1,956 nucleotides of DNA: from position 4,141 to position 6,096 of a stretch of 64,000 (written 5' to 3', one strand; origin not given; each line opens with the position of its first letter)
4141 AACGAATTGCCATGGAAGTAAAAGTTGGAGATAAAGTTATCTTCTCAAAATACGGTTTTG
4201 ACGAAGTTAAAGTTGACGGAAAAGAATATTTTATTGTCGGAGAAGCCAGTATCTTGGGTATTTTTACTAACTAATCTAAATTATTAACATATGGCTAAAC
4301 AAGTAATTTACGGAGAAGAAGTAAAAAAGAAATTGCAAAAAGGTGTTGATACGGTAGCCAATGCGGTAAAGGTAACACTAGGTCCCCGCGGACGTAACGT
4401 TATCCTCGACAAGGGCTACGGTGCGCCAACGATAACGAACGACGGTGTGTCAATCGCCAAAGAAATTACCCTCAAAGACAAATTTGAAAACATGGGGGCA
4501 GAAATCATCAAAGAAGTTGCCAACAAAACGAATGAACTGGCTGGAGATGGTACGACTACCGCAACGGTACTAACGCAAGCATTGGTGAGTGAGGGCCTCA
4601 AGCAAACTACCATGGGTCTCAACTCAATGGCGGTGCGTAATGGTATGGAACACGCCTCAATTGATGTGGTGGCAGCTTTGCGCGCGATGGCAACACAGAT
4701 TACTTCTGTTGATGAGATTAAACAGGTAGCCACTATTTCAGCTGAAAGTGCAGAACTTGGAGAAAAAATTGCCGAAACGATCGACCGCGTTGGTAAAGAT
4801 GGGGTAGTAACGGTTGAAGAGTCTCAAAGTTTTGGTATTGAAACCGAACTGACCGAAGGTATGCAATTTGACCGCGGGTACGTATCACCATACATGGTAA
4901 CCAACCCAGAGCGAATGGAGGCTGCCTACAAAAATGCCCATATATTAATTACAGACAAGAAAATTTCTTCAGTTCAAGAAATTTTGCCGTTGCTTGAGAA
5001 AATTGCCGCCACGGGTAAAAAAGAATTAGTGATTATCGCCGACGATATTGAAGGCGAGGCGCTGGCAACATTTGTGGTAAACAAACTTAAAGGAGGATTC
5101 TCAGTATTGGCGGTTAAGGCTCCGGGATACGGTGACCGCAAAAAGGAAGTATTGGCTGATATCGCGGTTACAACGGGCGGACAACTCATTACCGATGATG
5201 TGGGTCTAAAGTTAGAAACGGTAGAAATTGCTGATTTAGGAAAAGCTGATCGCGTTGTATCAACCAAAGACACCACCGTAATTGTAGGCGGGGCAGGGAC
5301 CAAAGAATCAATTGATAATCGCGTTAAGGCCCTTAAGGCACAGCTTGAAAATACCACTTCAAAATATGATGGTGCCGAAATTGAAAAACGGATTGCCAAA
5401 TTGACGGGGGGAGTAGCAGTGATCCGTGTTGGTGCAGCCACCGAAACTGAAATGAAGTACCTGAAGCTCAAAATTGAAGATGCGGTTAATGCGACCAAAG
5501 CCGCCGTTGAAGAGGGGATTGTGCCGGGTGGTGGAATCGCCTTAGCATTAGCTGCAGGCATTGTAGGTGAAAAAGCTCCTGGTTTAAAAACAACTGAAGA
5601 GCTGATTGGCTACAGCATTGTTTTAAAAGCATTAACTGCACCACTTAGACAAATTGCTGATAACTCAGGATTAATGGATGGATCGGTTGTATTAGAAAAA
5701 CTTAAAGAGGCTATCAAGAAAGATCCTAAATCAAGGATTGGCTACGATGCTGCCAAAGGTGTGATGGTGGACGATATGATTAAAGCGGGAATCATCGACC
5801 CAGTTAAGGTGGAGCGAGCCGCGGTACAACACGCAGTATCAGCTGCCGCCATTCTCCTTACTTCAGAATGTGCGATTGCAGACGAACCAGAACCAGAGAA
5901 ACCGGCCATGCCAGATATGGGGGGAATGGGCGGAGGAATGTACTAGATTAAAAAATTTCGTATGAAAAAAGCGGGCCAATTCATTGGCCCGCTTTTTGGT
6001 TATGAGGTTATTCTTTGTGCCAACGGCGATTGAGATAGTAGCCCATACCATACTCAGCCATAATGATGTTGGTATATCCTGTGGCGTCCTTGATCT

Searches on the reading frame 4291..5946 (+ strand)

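Call 44: search_protein_families(library=pfam, proteins=[window:4291-5946:+], max_evalue=0.00001)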
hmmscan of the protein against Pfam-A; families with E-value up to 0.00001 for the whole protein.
window:4291-5946:+ (551 aa): 1 family
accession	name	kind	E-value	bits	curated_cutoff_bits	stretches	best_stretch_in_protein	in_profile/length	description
PF00118.29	Cpn60_TCP1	-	3.7e-66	224.2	34.3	1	22-531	1-488/490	TCP-1/cpn60 chaperonin family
